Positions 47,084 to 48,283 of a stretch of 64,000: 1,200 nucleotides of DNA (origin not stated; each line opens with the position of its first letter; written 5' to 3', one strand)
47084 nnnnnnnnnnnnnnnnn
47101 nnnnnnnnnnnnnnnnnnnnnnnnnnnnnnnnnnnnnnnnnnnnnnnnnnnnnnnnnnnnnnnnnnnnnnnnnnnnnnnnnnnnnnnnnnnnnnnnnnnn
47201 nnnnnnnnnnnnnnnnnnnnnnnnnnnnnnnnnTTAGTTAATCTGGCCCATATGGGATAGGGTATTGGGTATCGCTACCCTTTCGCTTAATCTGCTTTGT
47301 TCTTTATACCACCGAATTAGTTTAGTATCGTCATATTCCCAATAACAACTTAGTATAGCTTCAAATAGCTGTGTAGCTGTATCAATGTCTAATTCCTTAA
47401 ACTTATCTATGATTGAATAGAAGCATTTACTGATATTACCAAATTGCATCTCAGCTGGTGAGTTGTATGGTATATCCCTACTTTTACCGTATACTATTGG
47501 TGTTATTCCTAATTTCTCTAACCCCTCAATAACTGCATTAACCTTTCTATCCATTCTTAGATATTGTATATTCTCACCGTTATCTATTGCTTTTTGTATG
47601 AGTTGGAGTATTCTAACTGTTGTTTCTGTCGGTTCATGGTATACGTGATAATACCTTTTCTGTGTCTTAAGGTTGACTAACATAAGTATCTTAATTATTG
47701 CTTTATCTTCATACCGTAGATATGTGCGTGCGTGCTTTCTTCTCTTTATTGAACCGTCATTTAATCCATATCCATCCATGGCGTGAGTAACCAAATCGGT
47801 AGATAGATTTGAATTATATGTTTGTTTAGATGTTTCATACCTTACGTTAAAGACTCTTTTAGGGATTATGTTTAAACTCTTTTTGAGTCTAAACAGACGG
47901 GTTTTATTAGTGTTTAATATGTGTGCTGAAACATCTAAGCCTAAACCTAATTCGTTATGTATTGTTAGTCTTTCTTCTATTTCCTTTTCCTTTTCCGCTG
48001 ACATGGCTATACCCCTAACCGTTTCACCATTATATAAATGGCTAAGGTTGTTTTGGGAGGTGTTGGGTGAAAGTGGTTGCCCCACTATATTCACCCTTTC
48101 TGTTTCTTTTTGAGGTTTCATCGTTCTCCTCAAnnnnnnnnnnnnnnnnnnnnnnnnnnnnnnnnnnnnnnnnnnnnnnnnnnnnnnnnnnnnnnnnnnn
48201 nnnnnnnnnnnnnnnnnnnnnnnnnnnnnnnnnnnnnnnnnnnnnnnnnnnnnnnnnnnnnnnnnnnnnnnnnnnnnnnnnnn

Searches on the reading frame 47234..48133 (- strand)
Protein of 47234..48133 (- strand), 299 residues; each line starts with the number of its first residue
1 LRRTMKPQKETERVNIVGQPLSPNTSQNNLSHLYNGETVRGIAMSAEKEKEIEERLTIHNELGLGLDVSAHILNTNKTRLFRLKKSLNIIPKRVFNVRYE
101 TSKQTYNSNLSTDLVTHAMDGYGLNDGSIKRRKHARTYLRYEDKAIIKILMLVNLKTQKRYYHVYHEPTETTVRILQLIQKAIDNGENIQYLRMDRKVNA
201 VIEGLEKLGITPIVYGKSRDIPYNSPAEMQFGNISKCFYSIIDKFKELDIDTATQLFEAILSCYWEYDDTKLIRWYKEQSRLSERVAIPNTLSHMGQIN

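Call 9: search_protein_families(library=pfam, proteins=[window:47234-48133:-], max_evalue=0.1)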
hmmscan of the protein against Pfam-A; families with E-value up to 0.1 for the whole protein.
window:47234-48133:- (299 aa): 1 family
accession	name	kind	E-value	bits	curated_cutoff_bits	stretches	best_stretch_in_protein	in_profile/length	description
PF14527.11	LAGLIDADG_WhiA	-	0.0058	17.2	23.2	0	112-155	34-76/93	WhiA LAGLIDADG-like domain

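Call 10: search_protein_families(library=phrogs, proteins=[window:47234-48133:-], max_evalue=0.01)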
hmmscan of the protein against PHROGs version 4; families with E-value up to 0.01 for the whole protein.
window:47234-48133:- (299 aa): 0 families

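Call 20: find_related_loci(query=window:47234-48133:-, collection=viral_contigs, flank=10000)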
Query window:47234-48133:- (299 aa) in viral_contigs; peptide patterns used: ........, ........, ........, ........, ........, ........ (x = any residue, [..] = any of these).
4 stretches matched a pattern; 1 encode a relative of the query (tblastn E <= 1e-3); 1 distinct loci.
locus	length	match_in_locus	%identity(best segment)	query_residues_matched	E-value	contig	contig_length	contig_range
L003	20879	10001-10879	71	5-295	2e-138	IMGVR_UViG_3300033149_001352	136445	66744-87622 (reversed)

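Call 43: find_homologous_proteins(query=window:47234-48121:-, max_evalue=0.001)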
Query window:47234-48121:- (295 aa): 6 proteins with E <= 0.001 among 806 candidates.
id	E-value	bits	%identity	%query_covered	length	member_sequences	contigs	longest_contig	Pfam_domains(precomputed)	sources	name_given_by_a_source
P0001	6.1e-188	641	98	100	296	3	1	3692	-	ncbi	-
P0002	4.8e-148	510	80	100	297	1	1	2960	-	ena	-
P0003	5.2e-127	441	71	99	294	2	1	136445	-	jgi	-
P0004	3.4e-116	406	64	97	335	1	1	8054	-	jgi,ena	-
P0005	1.3e-53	200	46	82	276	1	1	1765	-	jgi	jgi:hypothetical protein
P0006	1.7e-53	200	46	72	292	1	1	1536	-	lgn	-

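Call 44: find_encoding_contigs(protein=P0004, flank=10000, max_places=4)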
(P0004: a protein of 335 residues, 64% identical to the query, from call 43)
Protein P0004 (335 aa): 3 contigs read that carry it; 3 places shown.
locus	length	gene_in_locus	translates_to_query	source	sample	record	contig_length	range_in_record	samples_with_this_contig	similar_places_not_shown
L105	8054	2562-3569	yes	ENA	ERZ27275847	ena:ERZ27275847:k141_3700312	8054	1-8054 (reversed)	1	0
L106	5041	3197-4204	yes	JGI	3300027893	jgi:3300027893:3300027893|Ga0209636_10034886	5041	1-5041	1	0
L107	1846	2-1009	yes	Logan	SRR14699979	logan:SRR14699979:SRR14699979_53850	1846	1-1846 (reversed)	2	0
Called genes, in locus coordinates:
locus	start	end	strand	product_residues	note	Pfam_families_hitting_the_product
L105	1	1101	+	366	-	?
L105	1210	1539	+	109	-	PF10651:BppU_N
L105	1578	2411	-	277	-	-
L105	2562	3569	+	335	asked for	-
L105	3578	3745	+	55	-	-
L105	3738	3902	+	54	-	-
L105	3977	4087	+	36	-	-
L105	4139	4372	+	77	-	-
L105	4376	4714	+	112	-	-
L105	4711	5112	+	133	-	-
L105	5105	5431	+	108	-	-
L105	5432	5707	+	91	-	-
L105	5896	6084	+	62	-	-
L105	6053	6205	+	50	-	-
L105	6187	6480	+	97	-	-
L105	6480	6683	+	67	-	-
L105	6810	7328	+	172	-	-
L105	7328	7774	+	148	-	-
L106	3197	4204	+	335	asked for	-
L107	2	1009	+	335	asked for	?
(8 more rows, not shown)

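Call 45: find_encoding_contigs(protein=P0002, flank=10000, max_places=4)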
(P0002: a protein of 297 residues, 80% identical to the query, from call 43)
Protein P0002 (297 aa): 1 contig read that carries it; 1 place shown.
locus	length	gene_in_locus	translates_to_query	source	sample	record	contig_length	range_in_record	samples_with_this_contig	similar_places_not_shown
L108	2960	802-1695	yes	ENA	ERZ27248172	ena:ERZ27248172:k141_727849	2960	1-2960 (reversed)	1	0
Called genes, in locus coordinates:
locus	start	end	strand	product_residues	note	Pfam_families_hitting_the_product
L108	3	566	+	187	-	?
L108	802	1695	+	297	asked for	-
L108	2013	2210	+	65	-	-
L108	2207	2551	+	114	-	-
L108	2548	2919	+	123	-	-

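Call 46: find_encoding_contigs(protein=P0005, flank=10000, max_places=4)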
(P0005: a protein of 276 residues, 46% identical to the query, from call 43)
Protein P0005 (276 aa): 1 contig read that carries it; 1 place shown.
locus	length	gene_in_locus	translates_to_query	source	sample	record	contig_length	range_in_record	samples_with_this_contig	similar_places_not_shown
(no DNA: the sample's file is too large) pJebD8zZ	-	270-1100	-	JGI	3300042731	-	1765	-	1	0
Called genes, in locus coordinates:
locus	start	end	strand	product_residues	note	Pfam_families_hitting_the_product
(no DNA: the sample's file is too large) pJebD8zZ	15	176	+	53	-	-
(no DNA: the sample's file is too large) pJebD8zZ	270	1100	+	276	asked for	-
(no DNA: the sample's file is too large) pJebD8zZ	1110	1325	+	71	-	-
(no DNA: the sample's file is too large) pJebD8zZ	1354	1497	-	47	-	-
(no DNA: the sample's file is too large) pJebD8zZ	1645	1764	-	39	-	?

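Call 47: find_encoding_contigs(protein=P0006, flank=10000, max_places=4)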
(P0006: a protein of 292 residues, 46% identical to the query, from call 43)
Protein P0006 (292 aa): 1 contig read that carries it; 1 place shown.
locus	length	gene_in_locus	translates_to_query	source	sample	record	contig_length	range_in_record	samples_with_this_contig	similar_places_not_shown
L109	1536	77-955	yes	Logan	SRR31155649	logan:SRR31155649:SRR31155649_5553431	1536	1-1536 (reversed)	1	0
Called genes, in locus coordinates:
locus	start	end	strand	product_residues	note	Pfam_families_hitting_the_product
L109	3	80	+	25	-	?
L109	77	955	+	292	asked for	-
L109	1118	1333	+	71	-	-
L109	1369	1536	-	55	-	?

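Call 59: predict_structure(alignment_id=A4)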
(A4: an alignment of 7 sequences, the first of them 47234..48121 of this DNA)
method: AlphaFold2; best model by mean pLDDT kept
length: 295 residues; sequences in the alignment: 7
mean_pLDDT: 53.2   pTM: 0.51
mean pLDDT of the five models: 53.2, 48.3, 40.6, 38.5, 35.7
residues with pLDDT >= 90: 4; 70-90: 79; 50-70: 56; < 50: 156
segments of 3 or more residues with pLDDT < 50: 1-97, 122-133, 215-228, 263-295
pLDDT, mean of each block of 10 residues (from residue 1): 33 29 28 27 38 30 32 43 40 48 78 75 40 53 74 75 76 86 86 74 88 52 46 58 67 63 43 38 33 30
secondary structure, 60 per line:
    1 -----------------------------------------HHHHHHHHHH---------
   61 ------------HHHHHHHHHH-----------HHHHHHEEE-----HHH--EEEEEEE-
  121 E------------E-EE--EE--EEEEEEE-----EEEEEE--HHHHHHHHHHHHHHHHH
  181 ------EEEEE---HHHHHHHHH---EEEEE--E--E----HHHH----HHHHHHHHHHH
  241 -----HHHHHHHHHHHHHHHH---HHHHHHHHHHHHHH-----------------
elements in order: H42-51 H73-82 H94-99 E100-102 E113-119 E144-150 E156-161 H164-180 E187-191 H195-203 E207-211 H222-225 H230-240 H246-261 H265-278

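Call 61: fold_search(model_id=the predicted structure, library=pdb)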
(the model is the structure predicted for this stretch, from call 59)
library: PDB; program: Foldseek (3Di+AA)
matches with E <= 10: 767; with E <= 0.001: 113
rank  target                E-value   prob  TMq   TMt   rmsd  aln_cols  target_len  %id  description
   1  8w2r_A                2.2e-06  1.00  0.33  0.36   8.1       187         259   16  HIV-1 P5-IN intasome core (released 2024-04-17)
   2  8fnd_A                3.2e-06  1.00  0.33  0.36   8.1       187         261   16  Structure of E138K HIV-1 intasome with Dolutegravir bound (released 2023-08-09)
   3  9q50_A                3.2e-06  1.00  0.31  0.40   9.3       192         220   16  AK01 integrase inhibitor bound to Wild-type HIV-1 intasome (released 2026-01-14)
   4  8w2r_I                4.6e-06  1.00  0.32  0.36   8.1       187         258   16  HIV-1 P5-IN intasome core (released 2024-04-17)
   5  6puw_A                4.6e-06  1.00  0.31  0.35  10.1       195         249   14  Structure of HIV cleaved synaptic complex (CSC) intasome bound with magnesium and Bictegravir (BIC) (released 2020-02-12)
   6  6puz_A                5.0e-06  1.00  0.32  0.35  10.6       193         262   16  Structure of HIV cleaved synaptic complex (CSC) intasome bound with magnesium and INSTI XZ446 (compound 4f) (released 2020-02-12)
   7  6vlm_B                5.6e-06  1.00  0.32  0.55   7.1       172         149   16  Core Catalytic Domain of HIV Integrase in complex with virtual screening hit (released 2020-05-13)
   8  8fnn_A                6.4e-06  1.00  0.33  0.36   8.0       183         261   15  Structure of E138K/G140A/Q148K HIV-1 intasome with Dolutegravir bound (released 2023-08-09)
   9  6puy_A                6.8e-06  1.00  0.32  0.36   8.2       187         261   16  Structure of HIV cleaved synaptic complex (CSC) intasome bound with magnesium and INSTI XZ426 (compound 4d) (released 2020-02-12)
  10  8fnj_A                9.4e-06  1.00  0.29  0.32   4.0       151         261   17  Structure of E138K/G140A HIV-1 intasome with Dolutegravir bound (released 2023-08-09)
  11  3kks_A                1.0e-05  1.00  0.30  0.52   4.3       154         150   16  Crystal structure of catalytic core domain of BIV integrase in crystal form II (released 2010-09-22)
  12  8fnm_A                1.0e-05  1.00  0.33  0.36   8.0       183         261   15  Structure of G140A/Q148K HIV-1 intasome with Dolutegravir bound (released 2023-08-09)
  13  8fnl_A                1.1e-05  1.00  0.29  0.32   4.3       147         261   17  Structure of E138K/Q148K HIV-1 intasome with Dolutegravir bound (released 2023-08-09)
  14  8t5b_A                1.1e-05  1.00  0.30  0.52   4.1       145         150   17  HIV-1 Integrase Catalytic Core Domain and C-Terminal Domain in Complex with Allosteric Integrase Inhibitor EKC-110 (released 2024-06-19)
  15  8fno_A                1.1e-05  1.00  0.32  0.36   8.2       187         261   16  Structure of E138K/G140A/Q148R HIV-1 intasome with Dolutegravir bound (released 2023-08-09)
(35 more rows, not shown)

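Call 63: search_protein_representatives(alignment_id=A4)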
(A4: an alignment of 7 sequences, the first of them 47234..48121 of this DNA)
Query: 7 sequences, 296 profile positions. Proteins with E-value up to 0.001 (for the whole library): 38; up to 1e-10: 25; up to 1e-30: 15. The best 38 are listed.
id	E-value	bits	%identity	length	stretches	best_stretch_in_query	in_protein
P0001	1.9e-162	555.8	-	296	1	1-295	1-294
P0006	2.7e-124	430.5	-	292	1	39-295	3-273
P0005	8.9e-118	409.1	-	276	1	43-295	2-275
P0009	1.3e-75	270.7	-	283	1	35-282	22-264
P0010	3.6e-73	262.6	-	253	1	44-285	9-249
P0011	1.3e-70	254.3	-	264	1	42-294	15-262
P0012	3.9e-69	249.4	-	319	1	41-280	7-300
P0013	1.6e-56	208.0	-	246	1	53-276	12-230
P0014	1.2e-49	185.4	-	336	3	73-239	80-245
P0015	1.7e-48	181.6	-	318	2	70-243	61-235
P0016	8.7e-45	169.5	-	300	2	59-239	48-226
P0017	2.3e-44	168.1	-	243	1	79-277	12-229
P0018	1.4e-38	149.1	-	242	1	42-277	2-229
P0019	1.3e-36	142.7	-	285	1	45-280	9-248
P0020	7.5e-34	133.6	-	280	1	45-282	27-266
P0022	3.9e-25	105.0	-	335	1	42-277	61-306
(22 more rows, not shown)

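Call 64: find_encoding_contigs(protein=P0009, flank=6000, max_places=3)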
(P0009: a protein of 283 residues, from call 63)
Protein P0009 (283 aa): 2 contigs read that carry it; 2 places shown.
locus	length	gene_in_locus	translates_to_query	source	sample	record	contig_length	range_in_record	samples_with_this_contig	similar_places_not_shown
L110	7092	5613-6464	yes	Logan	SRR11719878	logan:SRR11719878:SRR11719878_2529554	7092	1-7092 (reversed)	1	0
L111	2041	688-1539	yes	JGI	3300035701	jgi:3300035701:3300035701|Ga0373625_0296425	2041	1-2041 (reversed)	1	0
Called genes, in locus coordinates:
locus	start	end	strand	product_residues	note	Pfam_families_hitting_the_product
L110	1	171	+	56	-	?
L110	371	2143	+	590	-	PF13597:NRDD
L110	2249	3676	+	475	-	PF00580:UvrD-helicase, PF01443:Viral_helicase1 (faint), PF13245:AAA_19, PF13361:UvrD_C, PF13538:UvrD_C_2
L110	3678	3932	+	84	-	-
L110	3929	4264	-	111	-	PF03464:eRF1_2, PF18859:acVLRF1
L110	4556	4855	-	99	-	PF07411:DUF1508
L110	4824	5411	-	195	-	PF13578:Methyltransf_24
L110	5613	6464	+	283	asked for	-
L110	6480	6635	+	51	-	-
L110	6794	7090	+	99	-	?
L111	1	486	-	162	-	?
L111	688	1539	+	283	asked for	-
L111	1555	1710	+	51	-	-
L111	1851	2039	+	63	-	?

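Call 65: find_encoding_contigs(protein=P0012, flank=6000, max_places=3)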
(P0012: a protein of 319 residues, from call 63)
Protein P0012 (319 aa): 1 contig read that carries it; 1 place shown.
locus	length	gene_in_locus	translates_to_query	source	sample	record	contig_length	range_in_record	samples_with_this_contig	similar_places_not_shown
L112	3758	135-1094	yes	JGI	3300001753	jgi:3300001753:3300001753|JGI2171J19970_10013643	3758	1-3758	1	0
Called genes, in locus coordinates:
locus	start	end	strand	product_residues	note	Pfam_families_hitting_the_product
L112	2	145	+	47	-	?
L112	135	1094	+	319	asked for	-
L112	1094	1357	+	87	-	-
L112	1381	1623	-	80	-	-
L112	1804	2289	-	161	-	-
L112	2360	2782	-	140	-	-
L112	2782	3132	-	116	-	-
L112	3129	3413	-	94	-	-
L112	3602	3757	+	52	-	?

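Call 68: find_encoding_contigs(protein=P0010, flank=6000, max_places=2)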
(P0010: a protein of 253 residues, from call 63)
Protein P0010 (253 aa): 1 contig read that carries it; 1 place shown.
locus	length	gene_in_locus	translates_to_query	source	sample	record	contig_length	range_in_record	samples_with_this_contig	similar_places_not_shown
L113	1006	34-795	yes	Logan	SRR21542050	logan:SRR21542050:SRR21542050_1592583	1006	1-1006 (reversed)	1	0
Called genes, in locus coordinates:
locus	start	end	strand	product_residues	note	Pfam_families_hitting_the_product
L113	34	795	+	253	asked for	-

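Call 69: find_encoding_contigs(protein=P0011, flank=6000, max_places=2)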
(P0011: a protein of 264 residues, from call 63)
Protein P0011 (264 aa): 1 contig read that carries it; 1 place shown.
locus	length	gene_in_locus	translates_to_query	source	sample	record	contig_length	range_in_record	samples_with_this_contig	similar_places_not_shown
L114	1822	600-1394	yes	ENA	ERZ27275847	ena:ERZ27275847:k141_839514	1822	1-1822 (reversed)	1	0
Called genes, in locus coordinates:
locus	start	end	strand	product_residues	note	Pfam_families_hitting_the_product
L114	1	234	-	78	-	?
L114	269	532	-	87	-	-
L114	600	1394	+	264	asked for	-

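Call 70: find_encoding_contigs(protein=P0014, flank=6000, max_places=2)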
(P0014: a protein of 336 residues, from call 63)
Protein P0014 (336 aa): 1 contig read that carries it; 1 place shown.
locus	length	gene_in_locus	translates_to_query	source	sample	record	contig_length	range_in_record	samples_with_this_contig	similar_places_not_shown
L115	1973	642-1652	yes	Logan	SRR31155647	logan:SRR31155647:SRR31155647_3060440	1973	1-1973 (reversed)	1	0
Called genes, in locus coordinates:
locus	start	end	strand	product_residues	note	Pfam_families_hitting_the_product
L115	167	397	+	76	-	-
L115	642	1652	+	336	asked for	-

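Call 86: find_encoding_contigs(protein=P0013, flank=6000, max_places=2)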
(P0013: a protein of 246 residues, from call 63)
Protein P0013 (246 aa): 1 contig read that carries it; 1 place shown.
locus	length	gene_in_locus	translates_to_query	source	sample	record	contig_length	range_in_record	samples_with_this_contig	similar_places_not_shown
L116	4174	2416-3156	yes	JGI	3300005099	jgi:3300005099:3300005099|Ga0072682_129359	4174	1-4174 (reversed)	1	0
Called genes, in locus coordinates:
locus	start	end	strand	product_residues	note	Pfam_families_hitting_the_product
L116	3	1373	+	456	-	?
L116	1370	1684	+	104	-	-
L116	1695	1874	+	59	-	-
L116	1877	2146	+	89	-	-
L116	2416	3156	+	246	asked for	-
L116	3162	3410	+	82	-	-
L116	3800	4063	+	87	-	-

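Call 87: find_encoding_contigs(protein=P0015, flank=6000, max_places=2)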
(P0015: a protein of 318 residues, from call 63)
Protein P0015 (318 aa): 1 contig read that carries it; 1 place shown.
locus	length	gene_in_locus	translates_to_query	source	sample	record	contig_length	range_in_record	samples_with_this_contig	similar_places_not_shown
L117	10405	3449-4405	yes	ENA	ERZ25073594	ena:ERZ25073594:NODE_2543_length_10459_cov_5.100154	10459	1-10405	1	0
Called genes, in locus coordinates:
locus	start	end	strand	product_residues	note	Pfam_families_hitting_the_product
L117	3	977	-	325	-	?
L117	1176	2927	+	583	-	PF13597:NRDD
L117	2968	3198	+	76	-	-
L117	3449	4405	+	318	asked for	-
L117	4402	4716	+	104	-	-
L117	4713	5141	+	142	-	-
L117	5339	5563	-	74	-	-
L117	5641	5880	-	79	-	-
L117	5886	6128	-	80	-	-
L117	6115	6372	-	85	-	-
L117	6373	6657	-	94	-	-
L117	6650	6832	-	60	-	-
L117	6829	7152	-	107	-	-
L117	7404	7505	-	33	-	-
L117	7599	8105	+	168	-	-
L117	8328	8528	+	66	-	-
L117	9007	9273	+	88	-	-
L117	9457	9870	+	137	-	-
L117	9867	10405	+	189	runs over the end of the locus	-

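Call 88: find_encoding_contigs(protein=P0022, flank=6000, max_places=2)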
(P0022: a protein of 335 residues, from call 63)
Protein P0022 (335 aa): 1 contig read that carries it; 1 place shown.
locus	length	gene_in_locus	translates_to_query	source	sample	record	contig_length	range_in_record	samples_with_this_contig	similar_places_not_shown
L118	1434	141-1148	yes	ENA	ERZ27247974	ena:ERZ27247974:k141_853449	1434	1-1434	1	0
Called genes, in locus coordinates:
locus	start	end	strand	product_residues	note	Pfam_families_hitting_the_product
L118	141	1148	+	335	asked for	-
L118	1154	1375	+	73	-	-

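Call 103: find_related_loci(query=A9, collection=viral_contigs, flank=10000)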
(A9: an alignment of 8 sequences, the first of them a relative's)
Query A9 (283 aa) in viral_contigs; peptide patterns used: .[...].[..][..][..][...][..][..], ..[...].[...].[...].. (x = any residue, [..] = any of these).
191 stretches matched a pattern; 1 encode a relative of the query (tblastn E <= 1e-3); 1 distinct loci.
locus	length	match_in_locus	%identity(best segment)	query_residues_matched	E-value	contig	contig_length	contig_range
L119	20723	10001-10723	44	23-261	2e-63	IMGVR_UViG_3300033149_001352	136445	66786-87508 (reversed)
